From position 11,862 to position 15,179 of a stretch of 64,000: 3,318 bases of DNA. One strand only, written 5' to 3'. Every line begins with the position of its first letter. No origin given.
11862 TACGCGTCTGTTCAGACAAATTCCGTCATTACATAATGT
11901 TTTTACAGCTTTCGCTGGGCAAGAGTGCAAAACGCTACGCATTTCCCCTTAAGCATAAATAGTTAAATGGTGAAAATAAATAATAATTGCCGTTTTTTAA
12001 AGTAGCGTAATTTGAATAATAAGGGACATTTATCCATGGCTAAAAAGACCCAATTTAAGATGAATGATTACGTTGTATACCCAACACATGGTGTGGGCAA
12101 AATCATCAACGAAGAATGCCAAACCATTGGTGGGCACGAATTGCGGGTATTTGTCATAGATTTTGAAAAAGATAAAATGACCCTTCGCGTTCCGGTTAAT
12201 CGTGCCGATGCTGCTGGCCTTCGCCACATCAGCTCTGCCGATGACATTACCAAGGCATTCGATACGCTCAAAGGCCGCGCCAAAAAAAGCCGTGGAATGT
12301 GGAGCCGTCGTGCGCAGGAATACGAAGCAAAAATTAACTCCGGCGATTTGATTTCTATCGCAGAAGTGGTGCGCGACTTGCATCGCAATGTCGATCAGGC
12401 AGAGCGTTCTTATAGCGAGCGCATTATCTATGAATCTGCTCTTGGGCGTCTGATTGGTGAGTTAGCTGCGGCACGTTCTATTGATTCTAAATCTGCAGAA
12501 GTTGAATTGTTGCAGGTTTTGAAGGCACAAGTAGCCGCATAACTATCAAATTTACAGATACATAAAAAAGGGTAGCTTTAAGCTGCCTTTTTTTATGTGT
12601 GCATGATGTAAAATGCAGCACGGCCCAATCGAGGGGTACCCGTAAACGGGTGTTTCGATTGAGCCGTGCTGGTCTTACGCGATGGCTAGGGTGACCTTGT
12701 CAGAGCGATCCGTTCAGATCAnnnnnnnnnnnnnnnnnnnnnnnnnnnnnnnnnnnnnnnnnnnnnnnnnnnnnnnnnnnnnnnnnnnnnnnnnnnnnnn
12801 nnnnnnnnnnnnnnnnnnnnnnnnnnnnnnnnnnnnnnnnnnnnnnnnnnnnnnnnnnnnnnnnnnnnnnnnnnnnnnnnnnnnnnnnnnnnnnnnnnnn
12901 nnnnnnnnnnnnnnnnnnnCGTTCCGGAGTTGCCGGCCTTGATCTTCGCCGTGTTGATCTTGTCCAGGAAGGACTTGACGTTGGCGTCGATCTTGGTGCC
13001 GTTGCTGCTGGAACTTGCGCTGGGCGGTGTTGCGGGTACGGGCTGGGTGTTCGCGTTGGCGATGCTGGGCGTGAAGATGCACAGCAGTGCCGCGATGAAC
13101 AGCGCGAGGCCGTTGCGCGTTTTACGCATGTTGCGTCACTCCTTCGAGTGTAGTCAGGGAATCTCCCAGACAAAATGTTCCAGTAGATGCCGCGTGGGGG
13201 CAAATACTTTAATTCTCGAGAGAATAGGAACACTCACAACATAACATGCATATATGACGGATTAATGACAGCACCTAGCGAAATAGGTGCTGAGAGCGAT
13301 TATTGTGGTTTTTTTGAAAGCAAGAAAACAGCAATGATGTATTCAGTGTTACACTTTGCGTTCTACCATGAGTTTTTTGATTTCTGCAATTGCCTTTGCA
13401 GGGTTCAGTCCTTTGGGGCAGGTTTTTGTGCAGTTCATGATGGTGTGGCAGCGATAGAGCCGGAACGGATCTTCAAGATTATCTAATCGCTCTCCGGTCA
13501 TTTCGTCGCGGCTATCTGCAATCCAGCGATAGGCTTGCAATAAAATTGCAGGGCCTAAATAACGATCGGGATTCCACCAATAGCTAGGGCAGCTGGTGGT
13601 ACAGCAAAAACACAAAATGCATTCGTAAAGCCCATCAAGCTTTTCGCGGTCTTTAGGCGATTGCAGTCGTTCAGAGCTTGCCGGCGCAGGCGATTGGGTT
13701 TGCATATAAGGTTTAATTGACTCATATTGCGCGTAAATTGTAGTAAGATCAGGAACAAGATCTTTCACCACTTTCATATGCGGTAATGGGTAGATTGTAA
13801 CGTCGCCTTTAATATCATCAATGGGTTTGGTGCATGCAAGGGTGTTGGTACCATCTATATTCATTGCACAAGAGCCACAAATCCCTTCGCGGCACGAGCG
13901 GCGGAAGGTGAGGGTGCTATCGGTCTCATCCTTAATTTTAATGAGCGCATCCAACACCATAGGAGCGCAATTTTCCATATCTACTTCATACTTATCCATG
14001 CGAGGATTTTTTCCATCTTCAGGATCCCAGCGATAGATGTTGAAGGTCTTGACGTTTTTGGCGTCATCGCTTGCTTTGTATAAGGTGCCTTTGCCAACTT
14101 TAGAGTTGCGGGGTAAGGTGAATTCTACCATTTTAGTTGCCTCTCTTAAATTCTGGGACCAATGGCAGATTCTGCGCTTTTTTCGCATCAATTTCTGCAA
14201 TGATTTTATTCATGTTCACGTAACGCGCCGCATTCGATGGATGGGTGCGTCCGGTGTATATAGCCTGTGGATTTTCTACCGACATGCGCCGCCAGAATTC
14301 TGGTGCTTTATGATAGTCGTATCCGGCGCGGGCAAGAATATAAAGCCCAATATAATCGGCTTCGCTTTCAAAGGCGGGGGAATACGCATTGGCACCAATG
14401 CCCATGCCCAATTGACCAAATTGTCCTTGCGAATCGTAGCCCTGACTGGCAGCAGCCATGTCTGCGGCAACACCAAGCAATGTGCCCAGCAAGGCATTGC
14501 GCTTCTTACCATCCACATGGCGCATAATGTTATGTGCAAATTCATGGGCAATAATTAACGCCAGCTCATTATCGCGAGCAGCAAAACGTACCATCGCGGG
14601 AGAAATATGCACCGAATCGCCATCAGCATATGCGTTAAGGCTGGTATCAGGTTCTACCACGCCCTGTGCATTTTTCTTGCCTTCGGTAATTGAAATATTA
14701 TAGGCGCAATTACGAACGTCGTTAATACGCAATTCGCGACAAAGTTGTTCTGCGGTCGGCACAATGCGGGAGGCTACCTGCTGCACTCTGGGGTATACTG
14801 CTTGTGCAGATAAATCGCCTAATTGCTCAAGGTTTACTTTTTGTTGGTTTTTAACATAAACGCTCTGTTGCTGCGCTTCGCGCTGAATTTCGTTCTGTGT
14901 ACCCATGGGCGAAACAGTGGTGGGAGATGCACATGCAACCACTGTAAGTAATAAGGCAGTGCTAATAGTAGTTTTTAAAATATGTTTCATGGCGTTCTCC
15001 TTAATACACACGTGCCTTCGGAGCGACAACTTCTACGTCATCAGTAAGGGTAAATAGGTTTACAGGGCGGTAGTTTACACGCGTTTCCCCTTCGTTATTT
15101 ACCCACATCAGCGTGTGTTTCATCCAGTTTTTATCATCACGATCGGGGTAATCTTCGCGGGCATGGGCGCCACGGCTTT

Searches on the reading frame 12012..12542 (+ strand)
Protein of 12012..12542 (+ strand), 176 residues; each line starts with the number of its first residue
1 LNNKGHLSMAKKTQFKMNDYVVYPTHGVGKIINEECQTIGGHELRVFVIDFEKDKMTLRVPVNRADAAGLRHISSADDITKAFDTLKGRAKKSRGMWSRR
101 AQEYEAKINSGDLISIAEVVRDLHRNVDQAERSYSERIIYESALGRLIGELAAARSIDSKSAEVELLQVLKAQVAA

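Call 5: search_protein_families(library=pfam, proteins=[window:12012-12542:+], max_evalue=1)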
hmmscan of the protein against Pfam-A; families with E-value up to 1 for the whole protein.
window:12012-12542:+ (176 aa): 2 families
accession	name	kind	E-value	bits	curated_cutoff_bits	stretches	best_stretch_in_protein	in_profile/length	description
PF21095.3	CarD_C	-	3.8e-24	85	23.1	1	81-164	1-84/87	CarD, C-terminal domain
PF02559.22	CarD_TRCF_RID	-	1.5e-12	47.8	23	1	15-73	1-56/57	CarD-like/TRCF RID domain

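Call 30: find_related_loci(query=window:12036-12542:+, collection=genome_contigs, flank=6000)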
Query window:12036-12542:+ (168 aa) in genome_contigs; peptide patterns used: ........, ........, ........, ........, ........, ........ (x = any residue, [..] = any of these).
600 stretches matched a pattern (row limit reached: there are more); 595 encode a relative of the query (tblastn E <= 1e-3); the best 80 are kept; 80 distinct loci.
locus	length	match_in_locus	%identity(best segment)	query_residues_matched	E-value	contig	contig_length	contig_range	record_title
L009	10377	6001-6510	74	1-168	1e-80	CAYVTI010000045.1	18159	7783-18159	MAG TPA_asm: uncultured Rickettsiales bacterium isolate SRP272529_co2_239 genome assembly, contig: NODE_5163_length_1815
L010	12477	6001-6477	74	7-165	1e-74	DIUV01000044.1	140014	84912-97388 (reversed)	MAG TPA_asm: Alphaproteobacteria bacterium UBA6149 UBA6149_contig_14197, whole genome shotgun sequence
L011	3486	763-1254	67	4-167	6e-73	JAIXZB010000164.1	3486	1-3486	MAG: Rickettsiales bacterium isolate D8_MAG_00035 pond_D8_MAG_00035_000000000168, whole genome shotgun sequence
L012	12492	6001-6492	69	4-167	3e-71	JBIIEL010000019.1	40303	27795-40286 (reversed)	MAG: Rickettsiales bacterium isolate ME2000-09-26pf_3300044610_group1_bin83 Rohwer_bin1996_scaffold_54_c1, whole genome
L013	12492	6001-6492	63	1-164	1e-64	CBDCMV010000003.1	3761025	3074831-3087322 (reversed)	MAG: Alphaproteobacteria bacterium isolate d4acb477-92b7-4a05-a838-3873ed8152b3 genome assembly, contig: contig_3, whole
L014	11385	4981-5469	63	1-163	1e-63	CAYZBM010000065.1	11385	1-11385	MAG TPA_asm: uncultured Rickettsiales bacterium isolate SRP286056_co2_571 genome assembly, contig: NODE_9455_length_1138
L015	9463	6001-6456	64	3-154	4e-63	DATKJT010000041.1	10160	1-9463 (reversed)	MAG TPA_asm: Rhizomicrobium sp. isolate SMAG_U14637 k141_1758386, whole genome shotgun sequence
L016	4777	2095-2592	61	2-167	3e-63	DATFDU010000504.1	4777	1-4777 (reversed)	MAG TPA_asm: Dongiaceae bacterium isolate SMAG_U8589 k141_2520061, whole genome shotgun sequence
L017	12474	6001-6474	63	7-164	1e-62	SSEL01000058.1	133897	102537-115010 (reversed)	MAG: Rhodospirillaceae bacterium isolate Bin_26_3 c_000000052915, whole genome shotgun sequence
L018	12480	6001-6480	60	4-163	7e-63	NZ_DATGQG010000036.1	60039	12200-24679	MAG: Ferrovibrio sp. isolate SMAG_U10417 k141_51475, whole genome shotgun sequence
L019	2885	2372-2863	59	1-164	5e-63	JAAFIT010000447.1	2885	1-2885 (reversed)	MAG: Sphingomonadales bacterium isolate bin40.metabat.b16b17b19.043 WN_Sphingomonadales_2_scaffold_447, whole genome sho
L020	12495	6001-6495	61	3-167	5e-63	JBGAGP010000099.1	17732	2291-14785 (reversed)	MAG: Dongiaceae bacterium isolate MAG_MBR_H125.41 MBRH125-41_opera_contig_5962, whole genome shotgun sequence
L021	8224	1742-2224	61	4-164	1e-62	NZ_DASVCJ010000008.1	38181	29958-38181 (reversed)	MAG: Ferrovibrio sp. isolate SMAG_U2003 k141_980385, whole genome shotgun sequence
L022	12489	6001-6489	63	2-164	3e-62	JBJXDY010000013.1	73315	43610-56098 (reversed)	MAG: Dongiaceae bacterium isolate P.bin.51 k127_2685239, whole genome shotgun sequence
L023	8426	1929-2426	61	1-164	7e-62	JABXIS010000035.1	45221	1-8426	MAG: Alphaproteobacteria bacterium isolate HF-Din21 c_000000020261, whole genome shotgun sequence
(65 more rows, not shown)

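Call 34: find_related_loci(query=window:12036-12542:+, collection=metagenome_contigs, flank=5000)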
Query window:12036-12542:+ (168 aa) in metagenome_contigs; peptide patterns used: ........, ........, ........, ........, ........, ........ (x = any residue, [..] = any of these).
600 stretches matched a pattern (row limit reached: there are more); 591 encode a relative of the query (tblastn E <= 1e-3); the best 80 are kept; 80 distinct loci.
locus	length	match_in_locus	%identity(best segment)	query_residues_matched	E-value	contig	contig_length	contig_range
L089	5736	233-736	70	1-168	5e-77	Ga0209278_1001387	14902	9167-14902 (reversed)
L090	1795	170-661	70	2-165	2e-78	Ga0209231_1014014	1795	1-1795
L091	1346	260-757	69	2-167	3e-80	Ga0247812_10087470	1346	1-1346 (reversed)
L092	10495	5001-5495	68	2-166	4e-75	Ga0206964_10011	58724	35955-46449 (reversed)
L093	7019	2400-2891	63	1-164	6e-64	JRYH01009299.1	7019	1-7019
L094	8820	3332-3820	61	1-163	4e-63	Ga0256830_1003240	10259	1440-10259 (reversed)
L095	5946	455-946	59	1-164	1e-62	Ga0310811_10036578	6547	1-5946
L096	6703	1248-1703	63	3-154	2e-62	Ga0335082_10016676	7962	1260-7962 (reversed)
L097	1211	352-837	61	7-168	1e-65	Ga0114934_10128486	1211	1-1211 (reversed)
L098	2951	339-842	60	1-168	4e-62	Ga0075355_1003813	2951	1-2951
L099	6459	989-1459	65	7-163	4e-62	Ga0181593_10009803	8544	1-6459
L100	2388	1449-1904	64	3-154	7e-63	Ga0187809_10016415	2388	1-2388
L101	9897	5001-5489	60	2-164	3e-62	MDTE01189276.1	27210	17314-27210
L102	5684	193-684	60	1-164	7e-62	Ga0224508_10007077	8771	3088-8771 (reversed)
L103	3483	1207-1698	59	1-164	3e-62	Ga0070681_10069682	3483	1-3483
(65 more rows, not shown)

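Call 95: find_homologous_proteins(query=window:12036-12542:+, max_evalue=1e-60)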
Query window:12036-12542:+ (168 aa): 411 proteins with E <= 1e-60 among 8000 candidates; the best 120 are listed.
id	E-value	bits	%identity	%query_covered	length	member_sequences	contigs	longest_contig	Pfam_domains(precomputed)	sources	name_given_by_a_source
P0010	1.4e-95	335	95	100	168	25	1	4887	PF21095.4,PF02559.23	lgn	-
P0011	9.5e-88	310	85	100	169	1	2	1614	PF21095.4,PF02559.23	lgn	-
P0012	2.2e-87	308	88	98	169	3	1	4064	PF21095.4,PF02559.23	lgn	-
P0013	3.0e-87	308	87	99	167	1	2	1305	PF21095.4,PF02559.23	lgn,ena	-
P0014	4.9e-87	307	87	98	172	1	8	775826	PF21095.4,PF02559.23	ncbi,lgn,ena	-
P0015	4.4e-86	304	85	99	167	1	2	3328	PF21095.4,PF02559.23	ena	-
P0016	6.7e-86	304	83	100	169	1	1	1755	PF21095.4,PF02559.23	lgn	-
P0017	9.6e-86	303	85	99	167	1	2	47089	PF21095.4,PF02559.23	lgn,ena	-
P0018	4.0e-84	298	85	100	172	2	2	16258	PF21095.4,PF02559.23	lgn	-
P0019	8.1e-84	297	84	100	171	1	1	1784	PF21095.4,PF02559.23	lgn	-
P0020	4.9e-79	281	82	98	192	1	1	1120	PF21095.4,PF02559.23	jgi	-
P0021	9.1e-76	271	78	98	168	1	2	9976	PF21095.4,PF02559.23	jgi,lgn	jgi:CarD family transcriptional regulator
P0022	3.0e-75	269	77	99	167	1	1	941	PF21095.4,PF02559.23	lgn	-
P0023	6.6e-74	265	76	100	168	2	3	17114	PF21095.4,PF02559.23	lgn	-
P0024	2.4e-73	263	75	99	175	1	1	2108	PF21095.4,PF02559.23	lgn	-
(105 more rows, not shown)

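Call 96: list_cluster_members(proteins=[P0010])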
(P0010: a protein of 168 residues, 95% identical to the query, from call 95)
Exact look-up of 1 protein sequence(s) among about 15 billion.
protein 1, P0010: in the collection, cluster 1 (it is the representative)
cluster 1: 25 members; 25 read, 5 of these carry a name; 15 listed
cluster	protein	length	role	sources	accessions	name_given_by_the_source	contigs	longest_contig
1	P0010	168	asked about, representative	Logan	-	-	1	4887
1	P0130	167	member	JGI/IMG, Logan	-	CarD family transcriptional regulator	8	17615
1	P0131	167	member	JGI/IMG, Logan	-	CarD family transcriptional regulator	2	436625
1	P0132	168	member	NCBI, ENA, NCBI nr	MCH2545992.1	MAG: CarD family transcriptional regulator [Alphaproteobacteria bacterium] | CarD family transcriptional regulator [Alphaproteobacteria bacterium]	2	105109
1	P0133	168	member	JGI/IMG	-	CarD family transcriptional regulator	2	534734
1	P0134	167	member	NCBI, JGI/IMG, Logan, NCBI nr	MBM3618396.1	MAG: CarD family transcriptional regulator [Alphaproteobacteria bacterium] | CarD family transcriptional regulator [Alphaproteobacteria bacterium]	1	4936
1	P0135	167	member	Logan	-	-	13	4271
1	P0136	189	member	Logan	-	-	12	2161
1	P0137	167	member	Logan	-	-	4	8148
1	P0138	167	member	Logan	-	-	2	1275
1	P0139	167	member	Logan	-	-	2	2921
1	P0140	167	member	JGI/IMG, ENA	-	-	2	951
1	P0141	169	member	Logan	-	-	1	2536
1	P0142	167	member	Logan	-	-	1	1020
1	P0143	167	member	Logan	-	-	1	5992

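Call 97: find_encoding_contigs(protein=P0133, flank=5000, max_places=3)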
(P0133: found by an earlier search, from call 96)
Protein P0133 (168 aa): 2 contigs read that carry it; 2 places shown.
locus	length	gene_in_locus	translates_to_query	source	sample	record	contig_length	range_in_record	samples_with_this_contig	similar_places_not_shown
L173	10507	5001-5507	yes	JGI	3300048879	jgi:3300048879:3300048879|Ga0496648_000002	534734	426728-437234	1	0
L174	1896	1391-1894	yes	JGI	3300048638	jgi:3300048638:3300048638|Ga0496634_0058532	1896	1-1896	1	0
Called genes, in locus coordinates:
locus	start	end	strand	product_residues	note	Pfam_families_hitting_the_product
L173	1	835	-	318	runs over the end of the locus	PF02729:OTCace_N, PF00185:OTCace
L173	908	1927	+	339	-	PF13424:TPR_12 (faint), PF24575:TPR_Slam (faint), PF07719:TPR_2 (faint), PF13428:TPR_14 (faint), PF13432:TPR_16 (weak), PF14559:TPR_19 (faint), PF25064:ARM_TT21_5th (faint)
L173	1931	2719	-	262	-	PF00106:adh_short, PF01370:Epimerase (weak), PF08659:KR, PF00107:ADH_zinc_N (faint), PF13561:adh_short_C2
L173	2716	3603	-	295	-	PF01503:PRA-PH (faint), PF03819:MazG, PF12643:MazG-like (faint), PF03819:MazG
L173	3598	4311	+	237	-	PF01578:Cytochrom_C_asm, PF27518:CcmC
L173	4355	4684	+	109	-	PF12797:Fer4_2 (faint), PF12837:Fer4_6 (faint), PF13237:Fer4_10 (faint), PF13183:Fer4_8 (faint), PF12838:Fer4_7 (weak), PF13187:Fer4_9 (weak), PF00037:Fer4 (weak), PF11953:DUF3470, +1 more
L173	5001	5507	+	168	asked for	PF02559:CarD_TRCF_RID, PF21095:CarD_C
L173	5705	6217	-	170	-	-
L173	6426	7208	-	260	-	PF13085:Fer2_3, PF13237:Fer4_10 (weak), PF13183:Fer4_8, PF13534:Fer4_17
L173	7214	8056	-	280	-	PF01435:Peptidase_M48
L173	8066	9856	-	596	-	PF00890:FAD_binding_2, PF02910:Succ_DH_flav_C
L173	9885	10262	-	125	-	PF01127:Sdh_cyt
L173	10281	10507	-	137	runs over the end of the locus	PF01127:Sdh_cyt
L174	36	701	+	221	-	PF01578:Cytochrom_C_asm, PF27518:CcmC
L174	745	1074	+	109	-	PF12797:Fer4_2 (faint), PF12837:Fer4_6 (faint), PF13237:Fer4_10 (faint), PF13183:Fer4_8 (faint), PF12838:Fer4_7 (weak), PF13187:Fer4_9 (weak), PF00037:Fer4 (weak), PF11953:DUF3470, +1 more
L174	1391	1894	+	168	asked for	PF02559:CarD_TRCF_RID, PF21095:CarD_C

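Call 98: find_encoding_contigs(protein=P0134, flank=5000, max_places=3)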
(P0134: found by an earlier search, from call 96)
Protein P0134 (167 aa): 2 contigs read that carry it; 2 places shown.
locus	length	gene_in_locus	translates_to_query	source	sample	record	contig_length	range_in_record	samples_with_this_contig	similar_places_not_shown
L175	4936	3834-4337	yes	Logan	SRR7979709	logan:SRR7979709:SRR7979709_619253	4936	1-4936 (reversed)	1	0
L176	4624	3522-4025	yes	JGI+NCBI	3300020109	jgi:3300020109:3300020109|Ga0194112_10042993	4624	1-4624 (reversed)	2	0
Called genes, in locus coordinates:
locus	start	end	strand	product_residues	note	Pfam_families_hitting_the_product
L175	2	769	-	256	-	?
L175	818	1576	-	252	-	PF00106:adh_short, PF01370:Epimerase, PF02719:Polysacc_synt_2 (weak), PF04321:RmlD_sub_bind (weak), PF08659:KR, PF13460:NAD_binding_10 (weak), PF13561:adh_short_C2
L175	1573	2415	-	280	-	PF03819:MazG, PF01503:PRA-PH, PF03819:MazG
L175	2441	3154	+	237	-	PF01578:Cytochrom_C_asm, PF27518:CcmC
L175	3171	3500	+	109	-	PF12797:Fer4_2 (faint), PF12837:Fer4_6 (faint), PF13237:Fer4_10 (weak), PF13183:Fer4_8 (faint), PF12838:Fer4_7 (weak), PF13187:Fer4_9 (weak), PF00037:Fer4, PF11953:DUF3470, +1 more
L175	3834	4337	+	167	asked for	PF02559:CarD_TRCF_RID, PF21095:CarD_C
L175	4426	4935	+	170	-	PF07719:TPR_2 (faint)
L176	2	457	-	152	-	?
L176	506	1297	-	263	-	PF00106:adh_short, PF01370:Epimerase, PF02719:Polysacc_synt_2 (weak), PF04321:RmlD_sub_bind (weak), PF08659:KR, PF13460:NAD_binding_10 (weak), PF13561:adh_short_C2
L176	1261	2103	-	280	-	PF03819:MazG, PF01503:PRA-PH, PF03819:MazG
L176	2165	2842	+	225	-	PF01578:Cytochrom_C_asm, PF27518:CcmC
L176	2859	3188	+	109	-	PF12797:Fer4_2 (faint), PF12837:Fer4_6 (faint), PF13237:Fer4_10 (weak), PF13183:Fer4_8 (faint), PF12838:Fer4_7 (weak), PF13187:Fer4_9 (weak), PF00037:Fer4, PF11953:DUF3470, +1 more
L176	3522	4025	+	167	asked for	PF02559:CarD_TRCF_RID, PF21095:CarD_C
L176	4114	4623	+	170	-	PF07719:TPR_2 (faint)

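Call 100: find_encoding_contigs(protein=P0137, flank=5000, max_places=4)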
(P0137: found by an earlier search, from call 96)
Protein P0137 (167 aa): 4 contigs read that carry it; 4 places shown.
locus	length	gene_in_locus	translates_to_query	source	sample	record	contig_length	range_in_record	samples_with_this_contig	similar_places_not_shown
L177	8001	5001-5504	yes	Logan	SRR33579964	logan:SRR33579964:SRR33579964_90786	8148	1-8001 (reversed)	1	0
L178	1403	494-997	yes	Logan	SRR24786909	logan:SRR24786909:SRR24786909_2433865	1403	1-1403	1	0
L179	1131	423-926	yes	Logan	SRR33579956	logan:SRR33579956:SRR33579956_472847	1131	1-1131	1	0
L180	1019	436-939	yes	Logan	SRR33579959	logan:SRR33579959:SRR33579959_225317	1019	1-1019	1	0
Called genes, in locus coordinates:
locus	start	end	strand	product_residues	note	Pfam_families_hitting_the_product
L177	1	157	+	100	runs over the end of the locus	?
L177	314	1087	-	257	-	-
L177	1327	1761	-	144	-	PF07366:SnoaL, PF12680:SnoaL_2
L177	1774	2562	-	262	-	PF00106:adh_short, PF08659:KR, PF01370:Epimerase, PF13561:adh_short_C2, PF00107:ADH_zinc_N (weak)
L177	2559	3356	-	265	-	PF01503:PRA-PH (faint), PF03819:MazG, PF12643:MazG-like (faint), PF03819:MazG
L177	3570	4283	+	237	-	PF01578:Cytochrom_C_asm, PF27518:CcmC (weak)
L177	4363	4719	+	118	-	PF13237:Fer4_10 (faint), PF13484:Fer4_16 (faint), PF14697:Fer4_21 (faint), PF13183:Fer4_8 (faint), PF12838:Fer4_7 (weak), PF13187:Fer4_9 (weak), PF00037:Fer4 (weak), PF11953:DUF3470, +2 more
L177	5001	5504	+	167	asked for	PF02559:CarD_TRCF_RID, PF21095:CarD_C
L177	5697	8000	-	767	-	?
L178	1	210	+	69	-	?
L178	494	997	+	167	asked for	PF02559:CarD_TRCF_RID, PF21095:CarD_C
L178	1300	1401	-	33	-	?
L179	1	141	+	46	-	?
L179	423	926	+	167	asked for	PF02559:CarD_TRCF_RID, PF21095:CarD_C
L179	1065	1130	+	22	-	?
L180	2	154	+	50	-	?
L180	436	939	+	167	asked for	PF02559:CarD_TRCF_RID, PF21095:CarD_C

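Call 101: find_encoding_contigs(protein=P0135, flank=5000, max_places=6)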
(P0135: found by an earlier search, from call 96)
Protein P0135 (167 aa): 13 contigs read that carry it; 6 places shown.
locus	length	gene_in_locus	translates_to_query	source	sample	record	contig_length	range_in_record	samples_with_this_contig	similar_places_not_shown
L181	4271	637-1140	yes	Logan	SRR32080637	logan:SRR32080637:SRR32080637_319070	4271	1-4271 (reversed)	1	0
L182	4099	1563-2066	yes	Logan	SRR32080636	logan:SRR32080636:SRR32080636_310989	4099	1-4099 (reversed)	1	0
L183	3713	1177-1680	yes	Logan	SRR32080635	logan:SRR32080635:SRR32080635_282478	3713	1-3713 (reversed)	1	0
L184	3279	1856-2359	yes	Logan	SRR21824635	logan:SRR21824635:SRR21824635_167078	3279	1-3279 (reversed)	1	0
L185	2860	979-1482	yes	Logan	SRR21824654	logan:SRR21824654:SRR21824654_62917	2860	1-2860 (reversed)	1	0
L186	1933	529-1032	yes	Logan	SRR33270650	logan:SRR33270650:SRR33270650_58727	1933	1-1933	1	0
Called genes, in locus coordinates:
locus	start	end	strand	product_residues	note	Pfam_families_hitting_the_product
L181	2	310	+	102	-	?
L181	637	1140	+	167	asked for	PF02559:CarD_TRCF_RID, PF21095:CarD_C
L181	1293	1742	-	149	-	-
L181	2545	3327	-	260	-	PF13085:Fer2_3, PF13237:Fer4_10 (weak), PF13183:Fer4_8, PF13534:Fer4_17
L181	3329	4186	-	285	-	PF01435:Peptidase_M48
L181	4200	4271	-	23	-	?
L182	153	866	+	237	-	PF01578:Cytochrom_C_asm, PF27518:CcmC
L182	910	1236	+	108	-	PF12797:Fer4_2 (faint), PF12837:Fer4_6 (faint), PF13237:Fer4_10 (weak), PF13183:Fer4_8 (faint), PF12838:Fer4_7 (weak), PF13187:Fer4_9 (weak), PF00037:Fer4 (weak), PF11953:DUF3470, +1 more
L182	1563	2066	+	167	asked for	PF02559:CarD_TRCF_RID, PF21095:CarD_C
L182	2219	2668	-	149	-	-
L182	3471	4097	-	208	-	?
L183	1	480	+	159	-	?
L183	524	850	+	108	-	PF12797:Fer4_2 (faint), PF12837:Fer4_6 (faint), PF13237:Fer4_10 (weak), PF13183:Fer4_8 (faint), PF12838:Fer4_7 (weak), PF13187:Fer4_9 (weak), PF00037:Fer4 (weak), PF11953:DUF3470, +1 more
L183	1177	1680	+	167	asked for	PF02559:CarD_TRCF_RID, PF21095:CarD_C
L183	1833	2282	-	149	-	-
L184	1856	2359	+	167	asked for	PF02559:CarD_TRCF_RID, PF21095:CarD_C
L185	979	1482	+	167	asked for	PF02559:CarD_TRCF_RID, PF21095:CarD_C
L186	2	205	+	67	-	?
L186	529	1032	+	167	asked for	PF02559:CarD_TRCF_RID, PF21095:CarD_C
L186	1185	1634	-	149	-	-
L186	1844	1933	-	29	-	?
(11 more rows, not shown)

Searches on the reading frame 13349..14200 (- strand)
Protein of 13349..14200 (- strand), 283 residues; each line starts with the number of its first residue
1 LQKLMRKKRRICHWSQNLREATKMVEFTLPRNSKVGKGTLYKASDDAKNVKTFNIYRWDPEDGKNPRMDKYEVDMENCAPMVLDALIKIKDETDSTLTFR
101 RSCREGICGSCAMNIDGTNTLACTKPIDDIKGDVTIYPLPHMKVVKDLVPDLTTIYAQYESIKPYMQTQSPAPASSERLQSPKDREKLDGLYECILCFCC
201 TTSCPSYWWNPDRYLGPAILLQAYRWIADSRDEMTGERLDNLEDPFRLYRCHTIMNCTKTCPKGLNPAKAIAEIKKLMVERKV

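Call 5: search_protein_families(library=pfam, proteins=[window:13349-14200:-], max_evalue=1)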
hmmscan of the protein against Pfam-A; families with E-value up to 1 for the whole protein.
window:13349-14200:- (283 aa): 8 families
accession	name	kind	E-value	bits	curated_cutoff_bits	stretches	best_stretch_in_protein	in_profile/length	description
PF13085.11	Fer2_3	-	4.1e-35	120.5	27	1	52-155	1-105/107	2Fe-2S iron-sulfur cluster binding domain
PF13534.11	Fer4_17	-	4.8e-10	40.3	22.2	1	193-266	1-61/61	4Fe-4S dicluster domain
PF13183.11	Fer4_8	-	4.4e-09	37.2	27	2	191-265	2-68/68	4Fe-4S dicluster domain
PF13237.11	Fer4_10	-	1.7e-06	28.3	25.5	1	193-262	8-53/53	4Fe-4S dicluster domain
PF00111.32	Fer2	-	0.014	15.8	21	1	97-116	29-48/77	2Fe-2S iron-sulfur cluster binding domain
PF12838.12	Fer4_7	-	0.041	14.8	27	1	194-264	2-51/52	4Fe-4S dicluster domain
PF13187.11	Fer4_9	-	0.081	13.4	27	1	193-264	1-50/52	4Fe-4S dicluster domain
PF13746.11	Fer4_18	-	0.13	12.9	27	1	131-206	2-73/114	4Fe-4S dicluster domain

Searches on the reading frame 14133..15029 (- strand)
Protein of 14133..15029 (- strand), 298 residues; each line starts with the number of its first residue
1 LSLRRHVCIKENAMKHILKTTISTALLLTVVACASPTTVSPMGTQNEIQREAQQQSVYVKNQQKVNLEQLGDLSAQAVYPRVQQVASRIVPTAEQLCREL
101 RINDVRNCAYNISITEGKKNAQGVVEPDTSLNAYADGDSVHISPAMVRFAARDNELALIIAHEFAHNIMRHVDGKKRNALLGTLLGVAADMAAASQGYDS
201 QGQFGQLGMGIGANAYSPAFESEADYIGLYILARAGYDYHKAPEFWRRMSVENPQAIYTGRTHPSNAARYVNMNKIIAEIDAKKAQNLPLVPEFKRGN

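Call 5: search_protein_families(library=pfam, proteins=[window:14133-15029:-], max_evalue=1)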
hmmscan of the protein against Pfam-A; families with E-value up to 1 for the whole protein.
window:14133-15029:- (298 aa): 2 families
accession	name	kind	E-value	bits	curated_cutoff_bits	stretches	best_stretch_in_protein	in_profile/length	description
PF01435.24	Peptidase_M48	-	6.6e-17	62.4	20.3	1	108-273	14-182/186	Peptidase family M48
PF19495.4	DUF6030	-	0.06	13.3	26.7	1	27-108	26-106/254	Family of unknown function (DUF6030)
